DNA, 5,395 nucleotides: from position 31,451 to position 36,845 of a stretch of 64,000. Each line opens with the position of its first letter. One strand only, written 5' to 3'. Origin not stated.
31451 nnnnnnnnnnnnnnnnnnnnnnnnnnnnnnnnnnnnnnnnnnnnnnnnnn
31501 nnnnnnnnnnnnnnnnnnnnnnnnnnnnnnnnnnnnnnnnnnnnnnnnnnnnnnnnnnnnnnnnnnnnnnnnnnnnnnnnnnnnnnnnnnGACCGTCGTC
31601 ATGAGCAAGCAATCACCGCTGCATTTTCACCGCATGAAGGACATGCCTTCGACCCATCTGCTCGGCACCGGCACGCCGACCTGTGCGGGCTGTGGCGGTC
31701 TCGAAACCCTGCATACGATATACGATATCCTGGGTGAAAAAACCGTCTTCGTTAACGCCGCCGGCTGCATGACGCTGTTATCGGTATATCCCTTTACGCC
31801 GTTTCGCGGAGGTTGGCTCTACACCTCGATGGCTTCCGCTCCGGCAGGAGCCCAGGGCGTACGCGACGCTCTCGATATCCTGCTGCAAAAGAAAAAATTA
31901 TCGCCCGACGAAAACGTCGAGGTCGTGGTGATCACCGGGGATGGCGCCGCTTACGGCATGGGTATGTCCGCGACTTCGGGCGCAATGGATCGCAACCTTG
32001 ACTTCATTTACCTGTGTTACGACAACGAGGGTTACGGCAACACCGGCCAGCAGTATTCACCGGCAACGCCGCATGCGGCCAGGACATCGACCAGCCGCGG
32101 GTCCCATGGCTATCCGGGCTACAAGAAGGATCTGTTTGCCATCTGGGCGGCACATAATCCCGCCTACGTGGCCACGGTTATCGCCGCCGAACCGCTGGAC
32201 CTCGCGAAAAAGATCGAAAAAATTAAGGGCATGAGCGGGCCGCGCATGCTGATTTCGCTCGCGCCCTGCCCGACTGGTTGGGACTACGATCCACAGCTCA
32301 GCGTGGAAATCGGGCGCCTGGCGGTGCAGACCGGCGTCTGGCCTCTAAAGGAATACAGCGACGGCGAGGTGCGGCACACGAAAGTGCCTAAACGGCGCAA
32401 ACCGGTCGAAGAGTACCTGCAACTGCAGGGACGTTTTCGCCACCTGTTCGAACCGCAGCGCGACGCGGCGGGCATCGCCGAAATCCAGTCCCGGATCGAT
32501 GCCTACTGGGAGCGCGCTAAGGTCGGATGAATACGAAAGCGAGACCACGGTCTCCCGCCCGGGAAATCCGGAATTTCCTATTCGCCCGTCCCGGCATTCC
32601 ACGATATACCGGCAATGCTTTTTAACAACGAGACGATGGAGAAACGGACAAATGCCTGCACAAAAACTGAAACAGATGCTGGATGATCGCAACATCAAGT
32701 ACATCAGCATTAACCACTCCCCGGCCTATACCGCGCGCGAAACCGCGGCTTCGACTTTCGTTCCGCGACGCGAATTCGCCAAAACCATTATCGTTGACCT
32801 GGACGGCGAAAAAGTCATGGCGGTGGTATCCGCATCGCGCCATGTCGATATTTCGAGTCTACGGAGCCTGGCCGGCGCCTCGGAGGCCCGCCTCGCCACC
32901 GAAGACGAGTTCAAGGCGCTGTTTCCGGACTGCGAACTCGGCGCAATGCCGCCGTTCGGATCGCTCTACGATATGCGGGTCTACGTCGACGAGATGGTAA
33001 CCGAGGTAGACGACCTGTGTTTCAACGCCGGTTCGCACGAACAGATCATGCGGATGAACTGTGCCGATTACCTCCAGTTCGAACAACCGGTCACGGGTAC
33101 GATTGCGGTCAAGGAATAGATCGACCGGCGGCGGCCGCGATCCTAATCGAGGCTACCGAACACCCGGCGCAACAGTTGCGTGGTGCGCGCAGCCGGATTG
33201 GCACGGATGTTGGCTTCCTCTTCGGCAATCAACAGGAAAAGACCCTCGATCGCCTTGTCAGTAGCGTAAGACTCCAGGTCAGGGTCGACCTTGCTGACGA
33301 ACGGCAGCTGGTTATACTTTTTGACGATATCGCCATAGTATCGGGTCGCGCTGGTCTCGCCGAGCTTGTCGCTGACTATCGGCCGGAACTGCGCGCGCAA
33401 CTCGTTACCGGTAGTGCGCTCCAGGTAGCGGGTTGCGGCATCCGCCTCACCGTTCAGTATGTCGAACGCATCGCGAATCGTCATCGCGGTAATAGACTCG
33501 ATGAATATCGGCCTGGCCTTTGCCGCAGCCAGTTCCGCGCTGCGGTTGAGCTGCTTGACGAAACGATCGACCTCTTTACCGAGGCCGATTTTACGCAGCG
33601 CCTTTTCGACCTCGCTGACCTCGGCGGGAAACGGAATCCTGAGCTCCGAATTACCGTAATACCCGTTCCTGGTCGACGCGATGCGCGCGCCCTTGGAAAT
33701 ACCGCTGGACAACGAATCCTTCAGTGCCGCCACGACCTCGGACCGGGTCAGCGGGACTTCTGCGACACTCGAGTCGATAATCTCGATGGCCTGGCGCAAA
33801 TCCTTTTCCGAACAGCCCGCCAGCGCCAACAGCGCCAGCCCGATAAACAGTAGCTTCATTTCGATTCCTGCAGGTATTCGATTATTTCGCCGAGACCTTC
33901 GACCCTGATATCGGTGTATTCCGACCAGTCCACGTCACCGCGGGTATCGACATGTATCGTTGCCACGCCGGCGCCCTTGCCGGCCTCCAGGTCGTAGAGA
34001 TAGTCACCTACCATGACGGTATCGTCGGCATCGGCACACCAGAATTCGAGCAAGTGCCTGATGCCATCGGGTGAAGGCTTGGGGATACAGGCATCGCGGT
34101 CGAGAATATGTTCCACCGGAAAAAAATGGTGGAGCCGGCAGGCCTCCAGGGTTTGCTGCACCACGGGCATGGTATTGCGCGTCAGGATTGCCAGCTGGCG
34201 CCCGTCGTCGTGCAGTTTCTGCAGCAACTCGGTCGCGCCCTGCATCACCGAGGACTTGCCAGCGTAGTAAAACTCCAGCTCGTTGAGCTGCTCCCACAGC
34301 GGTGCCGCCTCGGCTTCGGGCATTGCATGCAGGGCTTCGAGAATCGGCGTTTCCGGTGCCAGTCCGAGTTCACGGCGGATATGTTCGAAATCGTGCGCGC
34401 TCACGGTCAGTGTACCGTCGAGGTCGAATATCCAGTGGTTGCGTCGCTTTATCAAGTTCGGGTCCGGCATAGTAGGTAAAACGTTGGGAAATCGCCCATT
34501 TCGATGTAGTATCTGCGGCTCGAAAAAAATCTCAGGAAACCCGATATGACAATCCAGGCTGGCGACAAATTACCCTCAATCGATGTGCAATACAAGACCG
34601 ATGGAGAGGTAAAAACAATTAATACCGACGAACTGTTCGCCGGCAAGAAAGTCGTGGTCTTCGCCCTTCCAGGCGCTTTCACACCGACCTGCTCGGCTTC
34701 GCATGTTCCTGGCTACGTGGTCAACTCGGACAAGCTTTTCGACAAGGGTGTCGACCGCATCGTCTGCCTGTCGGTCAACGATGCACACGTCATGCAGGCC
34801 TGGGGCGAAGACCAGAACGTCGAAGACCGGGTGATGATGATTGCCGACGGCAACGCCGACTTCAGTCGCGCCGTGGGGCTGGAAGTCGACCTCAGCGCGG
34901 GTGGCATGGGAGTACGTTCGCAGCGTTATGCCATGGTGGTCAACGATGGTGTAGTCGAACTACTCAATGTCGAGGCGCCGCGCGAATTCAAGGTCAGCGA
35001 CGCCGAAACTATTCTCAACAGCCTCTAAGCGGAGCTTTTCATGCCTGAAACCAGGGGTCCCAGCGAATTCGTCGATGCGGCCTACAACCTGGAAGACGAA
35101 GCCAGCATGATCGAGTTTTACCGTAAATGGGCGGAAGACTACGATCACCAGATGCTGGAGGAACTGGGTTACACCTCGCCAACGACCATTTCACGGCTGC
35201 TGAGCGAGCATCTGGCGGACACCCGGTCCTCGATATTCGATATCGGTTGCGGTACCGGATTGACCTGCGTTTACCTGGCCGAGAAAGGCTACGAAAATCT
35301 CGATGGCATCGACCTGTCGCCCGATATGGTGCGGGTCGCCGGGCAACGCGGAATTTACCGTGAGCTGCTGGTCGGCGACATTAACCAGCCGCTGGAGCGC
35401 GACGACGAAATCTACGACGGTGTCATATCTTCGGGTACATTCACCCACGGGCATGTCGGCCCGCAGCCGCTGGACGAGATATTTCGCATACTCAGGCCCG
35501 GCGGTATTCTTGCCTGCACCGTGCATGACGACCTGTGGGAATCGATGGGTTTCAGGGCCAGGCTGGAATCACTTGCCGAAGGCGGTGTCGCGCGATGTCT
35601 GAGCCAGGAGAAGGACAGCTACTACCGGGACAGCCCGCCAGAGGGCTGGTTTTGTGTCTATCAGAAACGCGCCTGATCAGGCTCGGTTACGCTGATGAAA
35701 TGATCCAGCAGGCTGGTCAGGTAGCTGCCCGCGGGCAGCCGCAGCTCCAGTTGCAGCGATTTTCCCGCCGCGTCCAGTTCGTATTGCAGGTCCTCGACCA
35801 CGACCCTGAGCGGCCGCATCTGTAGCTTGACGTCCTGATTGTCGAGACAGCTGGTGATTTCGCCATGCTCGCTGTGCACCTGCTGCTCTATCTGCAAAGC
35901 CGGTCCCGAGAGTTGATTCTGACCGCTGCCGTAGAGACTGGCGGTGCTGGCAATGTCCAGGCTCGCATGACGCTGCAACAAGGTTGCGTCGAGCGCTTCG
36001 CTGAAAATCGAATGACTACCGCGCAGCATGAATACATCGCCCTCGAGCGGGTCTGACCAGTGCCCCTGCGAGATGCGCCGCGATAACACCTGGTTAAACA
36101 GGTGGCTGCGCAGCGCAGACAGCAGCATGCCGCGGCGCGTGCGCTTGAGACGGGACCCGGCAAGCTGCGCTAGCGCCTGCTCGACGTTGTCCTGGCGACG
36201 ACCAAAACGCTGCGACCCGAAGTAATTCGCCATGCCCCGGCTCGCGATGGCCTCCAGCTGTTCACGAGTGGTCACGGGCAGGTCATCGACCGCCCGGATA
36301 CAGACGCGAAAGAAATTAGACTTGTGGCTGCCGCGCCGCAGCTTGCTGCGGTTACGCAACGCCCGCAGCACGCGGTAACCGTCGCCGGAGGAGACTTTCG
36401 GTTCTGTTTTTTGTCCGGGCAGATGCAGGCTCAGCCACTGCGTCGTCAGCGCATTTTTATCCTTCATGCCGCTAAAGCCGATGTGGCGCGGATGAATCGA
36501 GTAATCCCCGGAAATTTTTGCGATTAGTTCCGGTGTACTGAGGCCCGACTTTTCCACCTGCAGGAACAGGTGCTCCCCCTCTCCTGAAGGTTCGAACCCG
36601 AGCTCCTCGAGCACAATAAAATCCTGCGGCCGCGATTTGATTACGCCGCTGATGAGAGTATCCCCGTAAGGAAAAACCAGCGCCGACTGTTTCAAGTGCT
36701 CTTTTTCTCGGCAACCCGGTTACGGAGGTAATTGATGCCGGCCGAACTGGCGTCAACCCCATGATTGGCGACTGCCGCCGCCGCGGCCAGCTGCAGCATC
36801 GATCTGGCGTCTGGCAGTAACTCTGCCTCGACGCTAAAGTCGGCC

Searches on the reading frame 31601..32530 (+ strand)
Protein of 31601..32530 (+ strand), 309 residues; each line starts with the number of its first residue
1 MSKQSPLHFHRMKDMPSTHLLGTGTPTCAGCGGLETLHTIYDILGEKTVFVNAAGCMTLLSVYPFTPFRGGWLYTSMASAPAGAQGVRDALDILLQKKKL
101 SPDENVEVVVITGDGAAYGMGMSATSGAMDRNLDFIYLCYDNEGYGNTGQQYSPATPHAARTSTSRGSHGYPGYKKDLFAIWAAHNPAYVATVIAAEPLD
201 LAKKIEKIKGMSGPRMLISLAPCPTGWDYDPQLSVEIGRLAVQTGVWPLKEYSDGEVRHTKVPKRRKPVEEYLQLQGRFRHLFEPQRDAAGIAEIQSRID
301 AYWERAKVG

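Call 72: search_protein_families(library=pfam, proteins=[window:31601-32530:+], max_evalue=0.000001)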
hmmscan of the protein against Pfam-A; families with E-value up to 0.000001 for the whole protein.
window:31601-32530:+ (309 aa): 1 family
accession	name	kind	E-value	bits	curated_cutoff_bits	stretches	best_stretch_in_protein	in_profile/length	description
PF02775.26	TPP_enzyme_C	-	9.7e-17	61.6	21.9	1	55-216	3-148/151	Thiamine pyrophosphate enzyme, C-terminal TPP binding domain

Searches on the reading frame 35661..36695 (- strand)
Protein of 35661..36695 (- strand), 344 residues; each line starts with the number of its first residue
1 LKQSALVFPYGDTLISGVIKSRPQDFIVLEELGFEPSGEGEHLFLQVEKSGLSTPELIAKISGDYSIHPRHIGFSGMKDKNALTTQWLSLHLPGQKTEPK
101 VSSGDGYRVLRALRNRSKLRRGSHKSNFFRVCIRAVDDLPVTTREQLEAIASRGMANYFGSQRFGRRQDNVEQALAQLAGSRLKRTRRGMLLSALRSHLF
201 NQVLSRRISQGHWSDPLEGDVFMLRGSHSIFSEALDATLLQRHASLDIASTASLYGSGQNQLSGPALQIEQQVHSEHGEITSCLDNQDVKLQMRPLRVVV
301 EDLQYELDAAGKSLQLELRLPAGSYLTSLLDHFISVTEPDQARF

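Call 72: search_protein_families(library=pfam, proteins=[window:35661-36695:-], max_evalue=0.000001)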
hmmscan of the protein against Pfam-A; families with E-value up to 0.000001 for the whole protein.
window:35661-36695:- (344 aa): 1 family
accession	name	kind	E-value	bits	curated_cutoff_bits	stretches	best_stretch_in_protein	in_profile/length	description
PF01142.23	TruD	-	5.2e-52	177.5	27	2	15-169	14-175/412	tRNA pseudouridine synthase D (TruD)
